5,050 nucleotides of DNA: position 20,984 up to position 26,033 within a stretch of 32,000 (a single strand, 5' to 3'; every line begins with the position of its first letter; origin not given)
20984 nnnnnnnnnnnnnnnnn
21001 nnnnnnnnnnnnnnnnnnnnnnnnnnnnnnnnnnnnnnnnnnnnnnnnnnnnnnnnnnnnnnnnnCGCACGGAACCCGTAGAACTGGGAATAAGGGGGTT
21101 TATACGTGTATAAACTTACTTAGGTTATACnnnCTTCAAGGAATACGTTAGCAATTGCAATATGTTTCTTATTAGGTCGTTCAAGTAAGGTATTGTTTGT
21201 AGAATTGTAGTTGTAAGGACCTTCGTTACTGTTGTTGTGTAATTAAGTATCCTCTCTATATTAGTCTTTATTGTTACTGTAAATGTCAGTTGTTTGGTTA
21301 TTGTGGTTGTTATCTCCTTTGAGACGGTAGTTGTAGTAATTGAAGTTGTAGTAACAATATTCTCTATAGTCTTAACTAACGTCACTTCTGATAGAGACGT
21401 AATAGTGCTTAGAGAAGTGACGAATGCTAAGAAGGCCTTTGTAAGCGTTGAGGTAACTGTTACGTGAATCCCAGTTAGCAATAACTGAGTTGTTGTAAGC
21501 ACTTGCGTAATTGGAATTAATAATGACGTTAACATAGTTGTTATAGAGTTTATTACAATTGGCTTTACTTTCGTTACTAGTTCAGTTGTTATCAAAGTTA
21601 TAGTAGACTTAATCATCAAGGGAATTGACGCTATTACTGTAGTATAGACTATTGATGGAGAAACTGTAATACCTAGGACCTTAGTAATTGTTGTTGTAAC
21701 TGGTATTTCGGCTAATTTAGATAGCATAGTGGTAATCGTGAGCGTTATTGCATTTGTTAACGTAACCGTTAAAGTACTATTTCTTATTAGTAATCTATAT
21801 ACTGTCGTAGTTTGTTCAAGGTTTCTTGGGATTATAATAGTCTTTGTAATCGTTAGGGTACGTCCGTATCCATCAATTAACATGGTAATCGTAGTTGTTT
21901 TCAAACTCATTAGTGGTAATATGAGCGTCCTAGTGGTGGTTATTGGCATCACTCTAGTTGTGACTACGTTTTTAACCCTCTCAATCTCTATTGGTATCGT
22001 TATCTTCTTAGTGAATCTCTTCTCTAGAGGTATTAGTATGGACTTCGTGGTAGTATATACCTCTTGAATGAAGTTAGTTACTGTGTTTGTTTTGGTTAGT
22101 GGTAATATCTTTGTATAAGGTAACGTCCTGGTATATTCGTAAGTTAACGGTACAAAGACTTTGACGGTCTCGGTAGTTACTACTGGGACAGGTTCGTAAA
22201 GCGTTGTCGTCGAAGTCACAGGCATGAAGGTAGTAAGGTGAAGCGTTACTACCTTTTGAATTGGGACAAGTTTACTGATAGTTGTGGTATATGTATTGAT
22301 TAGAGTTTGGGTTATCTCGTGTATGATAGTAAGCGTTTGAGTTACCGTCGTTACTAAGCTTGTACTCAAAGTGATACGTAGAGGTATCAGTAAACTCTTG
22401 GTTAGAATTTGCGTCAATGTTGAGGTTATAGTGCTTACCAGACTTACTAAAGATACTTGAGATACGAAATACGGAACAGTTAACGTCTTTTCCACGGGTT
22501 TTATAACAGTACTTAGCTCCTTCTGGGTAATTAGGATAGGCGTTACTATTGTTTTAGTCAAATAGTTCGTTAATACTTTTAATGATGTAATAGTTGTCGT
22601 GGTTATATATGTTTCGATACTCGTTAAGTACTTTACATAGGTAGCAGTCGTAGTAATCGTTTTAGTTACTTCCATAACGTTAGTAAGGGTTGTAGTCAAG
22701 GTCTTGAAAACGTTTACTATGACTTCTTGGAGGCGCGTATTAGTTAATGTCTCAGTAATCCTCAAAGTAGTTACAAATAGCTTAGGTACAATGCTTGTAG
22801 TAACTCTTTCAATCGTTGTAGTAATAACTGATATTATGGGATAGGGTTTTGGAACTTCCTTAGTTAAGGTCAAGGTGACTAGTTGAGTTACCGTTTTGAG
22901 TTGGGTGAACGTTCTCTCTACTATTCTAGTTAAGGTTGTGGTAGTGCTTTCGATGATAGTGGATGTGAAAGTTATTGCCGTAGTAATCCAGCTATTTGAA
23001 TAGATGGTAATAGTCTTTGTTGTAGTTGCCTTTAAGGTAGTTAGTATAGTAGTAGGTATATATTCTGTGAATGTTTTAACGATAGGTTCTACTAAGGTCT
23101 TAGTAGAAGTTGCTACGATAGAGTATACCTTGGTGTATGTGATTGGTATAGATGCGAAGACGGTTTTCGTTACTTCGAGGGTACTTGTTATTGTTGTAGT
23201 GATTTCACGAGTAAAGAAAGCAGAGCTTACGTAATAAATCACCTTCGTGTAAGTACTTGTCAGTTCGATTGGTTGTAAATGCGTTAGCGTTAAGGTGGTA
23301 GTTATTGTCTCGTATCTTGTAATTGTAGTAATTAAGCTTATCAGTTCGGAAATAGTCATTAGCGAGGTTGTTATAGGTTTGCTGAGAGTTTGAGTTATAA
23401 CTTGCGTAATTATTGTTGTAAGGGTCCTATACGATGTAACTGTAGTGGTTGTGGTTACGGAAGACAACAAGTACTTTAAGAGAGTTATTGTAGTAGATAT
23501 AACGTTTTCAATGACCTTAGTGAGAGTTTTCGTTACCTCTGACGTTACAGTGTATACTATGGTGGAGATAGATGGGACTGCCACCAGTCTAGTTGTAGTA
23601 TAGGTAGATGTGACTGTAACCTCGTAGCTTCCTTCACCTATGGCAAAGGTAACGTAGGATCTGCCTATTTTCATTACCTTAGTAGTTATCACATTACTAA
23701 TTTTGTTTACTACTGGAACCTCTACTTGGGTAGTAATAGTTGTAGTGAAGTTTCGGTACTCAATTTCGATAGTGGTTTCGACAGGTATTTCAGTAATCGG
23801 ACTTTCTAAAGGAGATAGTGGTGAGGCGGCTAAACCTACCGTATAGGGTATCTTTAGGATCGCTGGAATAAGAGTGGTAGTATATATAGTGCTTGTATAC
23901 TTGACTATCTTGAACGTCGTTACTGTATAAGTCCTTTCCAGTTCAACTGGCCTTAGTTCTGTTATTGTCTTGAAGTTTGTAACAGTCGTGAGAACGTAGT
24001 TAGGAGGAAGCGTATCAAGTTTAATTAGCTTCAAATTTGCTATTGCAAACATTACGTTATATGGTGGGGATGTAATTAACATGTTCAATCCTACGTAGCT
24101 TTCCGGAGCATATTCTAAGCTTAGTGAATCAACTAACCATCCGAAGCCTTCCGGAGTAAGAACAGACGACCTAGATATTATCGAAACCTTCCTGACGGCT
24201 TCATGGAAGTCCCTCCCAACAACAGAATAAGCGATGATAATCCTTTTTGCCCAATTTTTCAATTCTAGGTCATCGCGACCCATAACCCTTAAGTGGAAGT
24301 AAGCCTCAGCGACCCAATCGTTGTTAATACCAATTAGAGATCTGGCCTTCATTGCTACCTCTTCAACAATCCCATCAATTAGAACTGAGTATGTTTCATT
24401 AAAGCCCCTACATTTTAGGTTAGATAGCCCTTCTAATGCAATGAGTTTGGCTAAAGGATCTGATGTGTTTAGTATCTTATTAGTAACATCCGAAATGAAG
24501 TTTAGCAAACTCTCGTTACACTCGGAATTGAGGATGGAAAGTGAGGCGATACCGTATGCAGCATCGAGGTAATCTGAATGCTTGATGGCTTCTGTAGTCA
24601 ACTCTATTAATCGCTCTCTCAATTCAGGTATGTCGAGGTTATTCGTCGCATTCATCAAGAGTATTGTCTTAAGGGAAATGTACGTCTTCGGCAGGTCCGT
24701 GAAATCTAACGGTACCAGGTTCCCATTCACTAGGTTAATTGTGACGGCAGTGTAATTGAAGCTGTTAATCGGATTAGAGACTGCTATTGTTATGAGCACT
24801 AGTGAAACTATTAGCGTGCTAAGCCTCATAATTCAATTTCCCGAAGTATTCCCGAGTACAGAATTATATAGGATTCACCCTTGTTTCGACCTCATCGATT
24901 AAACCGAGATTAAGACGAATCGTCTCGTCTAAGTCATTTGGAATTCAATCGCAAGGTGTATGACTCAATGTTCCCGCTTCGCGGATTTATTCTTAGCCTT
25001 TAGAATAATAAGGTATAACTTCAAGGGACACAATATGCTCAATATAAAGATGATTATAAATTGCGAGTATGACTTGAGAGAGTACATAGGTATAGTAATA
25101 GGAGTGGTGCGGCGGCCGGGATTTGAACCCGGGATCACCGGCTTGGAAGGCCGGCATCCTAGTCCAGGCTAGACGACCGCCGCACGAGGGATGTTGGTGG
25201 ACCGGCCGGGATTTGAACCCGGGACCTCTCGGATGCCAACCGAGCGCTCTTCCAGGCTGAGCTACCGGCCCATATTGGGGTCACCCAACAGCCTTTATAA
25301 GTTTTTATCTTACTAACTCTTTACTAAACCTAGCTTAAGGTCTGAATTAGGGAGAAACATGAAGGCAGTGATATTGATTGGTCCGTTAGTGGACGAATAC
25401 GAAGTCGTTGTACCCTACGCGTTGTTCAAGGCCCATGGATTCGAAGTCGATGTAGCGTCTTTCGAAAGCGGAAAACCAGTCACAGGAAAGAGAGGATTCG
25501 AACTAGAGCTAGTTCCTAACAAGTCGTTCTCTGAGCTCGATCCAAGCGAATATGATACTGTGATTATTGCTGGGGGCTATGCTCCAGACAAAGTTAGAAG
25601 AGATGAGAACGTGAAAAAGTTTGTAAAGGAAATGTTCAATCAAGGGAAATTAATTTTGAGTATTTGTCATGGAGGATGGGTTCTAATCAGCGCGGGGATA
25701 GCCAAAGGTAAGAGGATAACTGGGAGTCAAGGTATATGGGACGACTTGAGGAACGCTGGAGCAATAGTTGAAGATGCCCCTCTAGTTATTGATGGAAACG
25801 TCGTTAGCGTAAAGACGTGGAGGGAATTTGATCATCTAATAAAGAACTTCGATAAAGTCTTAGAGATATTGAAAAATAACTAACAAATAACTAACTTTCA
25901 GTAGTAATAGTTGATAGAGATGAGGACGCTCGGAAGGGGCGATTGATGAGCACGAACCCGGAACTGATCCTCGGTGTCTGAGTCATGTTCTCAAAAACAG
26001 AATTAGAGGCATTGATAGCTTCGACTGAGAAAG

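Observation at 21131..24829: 1232-aa secreted protein with a ~900-aa Thr/Ile/Val-rich region of unrecognised family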

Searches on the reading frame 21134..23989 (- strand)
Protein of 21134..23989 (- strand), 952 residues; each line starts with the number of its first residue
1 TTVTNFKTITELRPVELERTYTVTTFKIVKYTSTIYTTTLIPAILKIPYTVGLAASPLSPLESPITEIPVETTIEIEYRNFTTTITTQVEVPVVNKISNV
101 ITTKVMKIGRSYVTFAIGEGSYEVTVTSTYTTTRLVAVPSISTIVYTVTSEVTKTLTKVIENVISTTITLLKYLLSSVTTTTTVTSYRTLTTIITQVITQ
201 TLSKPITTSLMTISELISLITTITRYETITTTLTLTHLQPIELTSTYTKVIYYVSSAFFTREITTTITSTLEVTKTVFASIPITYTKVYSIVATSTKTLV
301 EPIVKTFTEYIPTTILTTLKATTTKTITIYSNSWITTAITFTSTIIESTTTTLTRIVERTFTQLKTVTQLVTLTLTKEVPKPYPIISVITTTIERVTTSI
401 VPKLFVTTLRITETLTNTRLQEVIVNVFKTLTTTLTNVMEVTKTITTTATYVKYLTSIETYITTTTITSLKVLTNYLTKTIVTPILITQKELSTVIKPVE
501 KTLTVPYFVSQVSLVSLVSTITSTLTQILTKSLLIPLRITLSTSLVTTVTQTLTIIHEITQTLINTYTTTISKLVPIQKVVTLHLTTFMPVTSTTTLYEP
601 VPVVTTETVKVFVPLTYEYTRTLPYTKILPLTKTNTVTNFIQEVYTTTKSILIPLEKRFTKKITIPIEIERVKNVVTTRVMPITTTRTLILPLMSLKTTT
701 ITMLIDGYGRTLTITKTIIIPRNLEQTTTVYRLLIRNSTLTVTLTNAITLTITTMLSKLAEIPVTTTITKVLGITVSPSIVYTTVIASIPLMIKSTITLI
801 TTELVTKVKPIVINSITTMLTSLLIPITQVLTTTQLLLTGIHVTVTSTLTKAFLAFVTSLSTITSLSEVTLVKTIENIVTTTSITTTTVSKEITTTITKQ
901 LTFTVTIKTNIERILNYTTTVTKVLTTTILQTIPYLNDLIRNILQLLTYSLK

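Call 74: predict_structure(protein=window:21134-23989:-)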
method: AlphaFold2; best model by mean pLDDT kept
length: 952 residues; sequences in the alignment: 1
mean_pLDDT: 35.3   pTM: 0.24
mean pLDDT of the five models: 35.3, 25.7, 25.3, 24.2, 23.2
residues with pLDDT >= 90: 0; 70-90: 0; 50-70: 21; < 50: 931
segments of 3 or more residues with pLDDT < 50: 1-399, 401-493, 495-542, 544-546, 548-853, 861-865, 867-869, 872-926, 928-932, 934-938, 949-952
pLDDT, mean of each block of 10 residues (from residue 1): 27 26 27 27 26 26 29 30 31 27 35 33 32 30 33 40 45 44 41 43 40 45 38 31 34 35 27 29 25 28 33 27 24 27 31 36 34 31 35 37 31 34 40 38 33 31 32 41 42 43 37 42 41 35 42 45 46 40 34 25 26 24 26 28 29 34 31 26 31 35 31 32 34 33 32 30 29 32 40 43 43 45 45 44 47 49 48 48 43 45 41 40 44 48 50 46
secondary structure, 60 per line:
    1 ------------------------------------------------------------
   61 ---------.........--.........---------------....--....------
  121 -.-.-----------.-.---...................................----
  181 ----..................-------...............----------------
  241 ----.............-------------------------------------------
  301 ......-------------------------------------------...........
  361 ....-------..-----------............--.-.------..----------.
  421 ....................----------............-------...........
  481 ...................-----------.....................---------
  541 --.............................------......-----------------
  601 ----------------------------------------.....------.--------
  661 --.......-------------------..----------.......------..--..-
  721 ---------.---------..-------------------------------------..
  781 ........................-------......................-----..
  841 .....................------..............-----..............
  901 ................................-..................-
elements in order (helices of 4 or more, strands of 3 or more residues): E70-78 E81-89 E105-108 E111-114 H142-176 H185-202 H210-224 H245-257 H301-306 H350-364 H385-396 H420-440 H451-462 H470-499 H511-531 H543-571 H578-583 H641-645 E663-669 E701-707 H779-804 H812-833 H839-861 H868-881 H887-932 H934-951

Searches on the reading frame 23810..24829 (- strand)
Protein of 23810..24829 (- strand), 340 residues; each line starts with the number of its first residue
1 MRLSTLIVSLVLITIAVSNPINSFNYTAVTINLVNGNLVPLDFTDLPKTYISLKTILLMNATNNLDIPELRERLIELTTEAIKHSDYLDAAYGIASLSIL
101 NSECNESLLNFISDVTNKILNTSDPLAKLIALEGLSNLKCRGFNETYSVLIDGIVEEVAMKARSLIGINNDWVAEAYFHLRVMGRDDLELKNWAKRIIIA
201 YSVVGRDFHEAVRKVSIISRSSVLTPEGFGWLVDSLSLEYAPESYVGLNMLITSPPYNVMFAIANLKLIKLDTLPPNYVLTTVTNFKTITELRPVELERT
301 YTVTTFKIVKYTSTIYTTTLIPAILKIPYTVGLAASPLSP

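Call 15: find_homologous_proteins(query=window:23927-24775:-, max_evalue=0.01)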
Query seq(283 aa): 1490 candidates shared short words with the query, none scored E <= 0.01.

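Call 26: predict_structure(protein=window:23810-24829:-)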
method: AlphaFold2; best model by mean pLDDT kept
length: 340 residues; sequences in the alignment: 1
mean_pLDDT: 41.2   pTM: 0.38
mean pLDDT of the five models: 41.2, 38.8, 38.5, 36.5, 31.9
residues with pLDDT >= 90: 1; 70-90: 39; 50-70: 34; < 50: 266
segments of 3 or more residues with pLDDT < 50: 1-64, 142-340
pLDDT, mean of each block of 10 residues (from residue 1): 31 32 30 34 38 47 54 81 79 70 72 81 59 60 44 45 35 38 37 36 30 29 34 35 31 30 30 32 27 26 25 22 23 25
secondary structure, 60 per line:
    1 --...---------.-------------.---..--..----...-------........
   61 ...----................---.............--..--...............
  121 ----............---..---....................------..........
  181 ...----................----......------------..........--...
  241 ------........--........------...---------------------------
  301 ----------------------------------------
elements in order: H53-63 H68-83 H87-99 H106-120 H125-136 H145-164 H171-183 H188-203 H208-213 H226-235 E247-254 E257-264

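Call 53: search_solved_structures(query=A2, max_evalue=10, show_alignments=2)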
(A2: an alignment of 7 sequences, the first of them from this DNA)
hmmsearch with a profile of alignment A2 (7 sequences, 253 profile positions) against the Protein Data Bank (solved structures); distinct sequences matched with E-value up to 10: 3.
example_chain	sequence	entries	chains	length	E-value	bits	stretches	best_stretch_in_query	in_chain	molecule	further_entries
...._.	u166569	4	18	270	0.16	14.8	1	24-128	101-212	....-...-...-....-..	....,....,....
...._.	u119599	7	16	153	0.23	14.3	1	86-151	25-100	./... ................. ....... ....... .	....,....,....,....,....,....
3n07_A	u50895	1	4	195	0.89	12.4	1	148-214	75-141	3-deoxy-D-manno-octulosonate 8-phosphate phosphatase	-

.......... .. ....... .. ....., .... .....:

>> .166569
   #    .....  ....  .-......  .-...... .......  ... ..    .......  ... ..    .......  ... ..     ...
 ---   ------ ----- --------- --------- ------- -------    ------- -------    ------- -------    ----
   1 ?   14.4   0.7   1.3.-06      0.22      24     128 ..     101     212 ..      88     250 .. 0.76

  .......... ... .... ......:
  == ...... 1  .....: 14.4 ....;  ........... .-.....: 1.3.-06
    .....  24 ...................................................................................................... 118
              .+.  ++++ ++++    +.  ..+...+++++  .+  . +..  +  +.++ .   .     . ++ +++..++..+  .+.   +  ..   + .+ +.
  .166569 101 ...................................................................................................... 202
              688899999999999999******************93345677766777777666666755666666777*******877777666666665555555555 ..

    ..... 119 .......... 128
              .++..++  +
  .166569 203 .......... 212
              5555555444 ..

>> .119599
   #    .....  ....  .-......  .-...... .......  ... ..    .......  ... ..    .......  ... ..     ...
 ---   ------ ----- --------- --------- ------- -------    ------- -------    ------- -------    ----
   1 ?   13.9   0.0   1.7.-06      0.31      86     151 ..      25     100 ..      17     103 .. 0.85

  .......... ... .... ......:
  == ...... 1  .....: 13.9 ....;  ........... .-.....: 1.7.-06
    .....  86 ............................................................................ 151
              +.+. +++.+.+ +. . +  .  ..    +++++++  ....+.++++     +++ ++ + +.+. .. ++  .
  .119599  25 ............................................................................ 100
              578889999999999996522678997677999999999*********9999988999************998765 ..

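Call 67: fold_search(model_id=the predicted structure, library=pdb)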
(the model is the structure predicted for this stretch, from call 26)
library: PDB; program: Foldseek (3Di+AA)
matches with E <= 10: 800; with E <= 0.001: 0
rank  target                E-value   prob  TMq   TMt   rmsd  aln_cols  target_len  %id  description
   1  6y4k_A                1.4e-01  0.44  0.15  0.22  17.9       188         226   14  Crystal structure of human 14-3-3 gamma in complex with CaMKK2 14-3-3 binding motif Ser100 and Fusicoccin A (released 2021-01-27)
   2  6gkf_H                1.9e-01  0.33  0.16  0.23  16.0       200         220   17  Structure of 14-3-3 gamma in complex with caspase-2 14-3-3 binding motif Ser139 (released 2018-10-17)
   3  6bzd_B                2.8e-01  0.25  0.15  0.21  16.7       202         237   16  Structure of 14-3-3 gamma R57E mutant bound to GlcNAcylated peptide (released 2018-05-09)
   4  5n3u_B                3.0e-01  0.33  0.20  0.34   9.9       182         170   15  The structure of the complex of CpcE and CpcF of phycocyanin lyase from Nostoc sp. PCC7120 (released 2017-12-06)
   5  5m36_B                3.1e-01  0.30  0.16  0.23  15.9       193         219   13  The molecular tweezer CLR01 stabilizes a disordered protein-protein interface (released 2017-11-15)
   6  5h78_A                3.3e-01  0.89  0.28  0.44   7.6       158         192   13  Crystal structure of the PKA-DHR14 fusion protein (released 2017-06-28)
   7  8ixt                  3.5e-01  0.75  0.28  0.25   7.1       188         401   14  Rat Transcobalamin in Complex with Glutathionylcobalamin (released 2024-05-22)
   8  5cwk                  3.7e-01  0.38  0.20  0.32   9.7       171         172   16  Crystal structure of de novo designed helical repeat protein DHR53 (released 2015-12-16)
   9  6zfd_A                4.1e-01  0.38  0.16  0.21  16.5       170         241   14  14-3-3 zeta bound to the phosphorylated 18E6 C-terminus (released 2021-02-17)
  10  4o46_F                4.1e-01  0.20  0.15  0.24  15.7       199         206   16  14-3-3-gamma in complex with influenza NS1 C-terminal tail phosphorylated at S228 (released 2014-04-30)
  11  7rw8_A                4.3e-01  0.60  0.30  0.19   9.7       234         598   17  AP2 bound to heparin in the closed conformation (released 2022-03-30)
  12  6e9x_A                4.8e-01  0.66  0.25  0.44   8.8       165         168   16  DHF91 filament (released 2018-11-21)
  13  7nmz_AA               4.8e-01  0.21  0.16  0.22  16.9       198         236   16  Structure of 14-3-3 eta in complex with Nedd4-2(335-455) containing two 14-3-3 binding motifs Ser342 and Ser448 (released 2021-07-21)
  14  6gkg_H                5.1e-01  0.20  0.16  0.23  17.4       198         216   15  Structure of 14-3-3 gamma in complex with caspase-2 14-3-3 binding motif Ser164 (released 2018-10-17)
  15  6gkg_F                5.1e-01  0.18  0.15  0.22  16.7       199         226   17  Structure of 14-3-3 gamma in complex with caspase-2 14-3-3 binding motif Ser164 (released 2018-10-17)
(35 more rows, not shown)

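Call 100: find_related_loci(query=window:23960-24775:-, collection=metagenome_contigs, flank=6000)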
Query seq(272 aa) (272 aa) in metagenome_contigs; peptide patterns used: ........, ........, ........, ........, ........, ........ (x = any residue, [..] = any of these).
104 stretches matched a pattern, but none encodes a relative of the query by tblastn (E <= 1e-3).

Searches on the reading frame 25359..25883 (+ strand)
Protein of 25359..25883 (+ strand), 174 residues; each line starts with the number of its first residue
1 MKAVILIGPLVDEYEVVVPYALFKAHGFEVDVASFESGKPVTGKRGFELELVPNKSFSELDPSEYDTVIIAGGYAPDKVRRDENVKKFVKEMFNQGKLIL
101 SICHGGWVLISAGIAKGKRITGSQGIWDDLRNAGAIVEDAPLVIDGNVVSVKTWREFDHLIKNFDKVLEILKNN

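Call 33: search_protein_families(library=pfam, proteins=[window:25359-25883:+], max_evalue=0.001)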
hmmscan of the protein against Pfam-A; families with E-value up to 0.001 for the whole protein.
window:25359-25883:+ (174 aa): 2 families
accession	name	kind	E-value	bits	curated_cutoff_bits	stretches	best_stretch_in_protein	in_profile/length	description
PF01965.30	DJ-1_PfpI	-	2e-43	148.5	26.6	1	1-157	1-155/165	DJ-1/PfpI family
PF00117.34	GATase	-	0.00082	19.5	22.8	1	43-109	18-85/190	Glutamine amidotransferase class-I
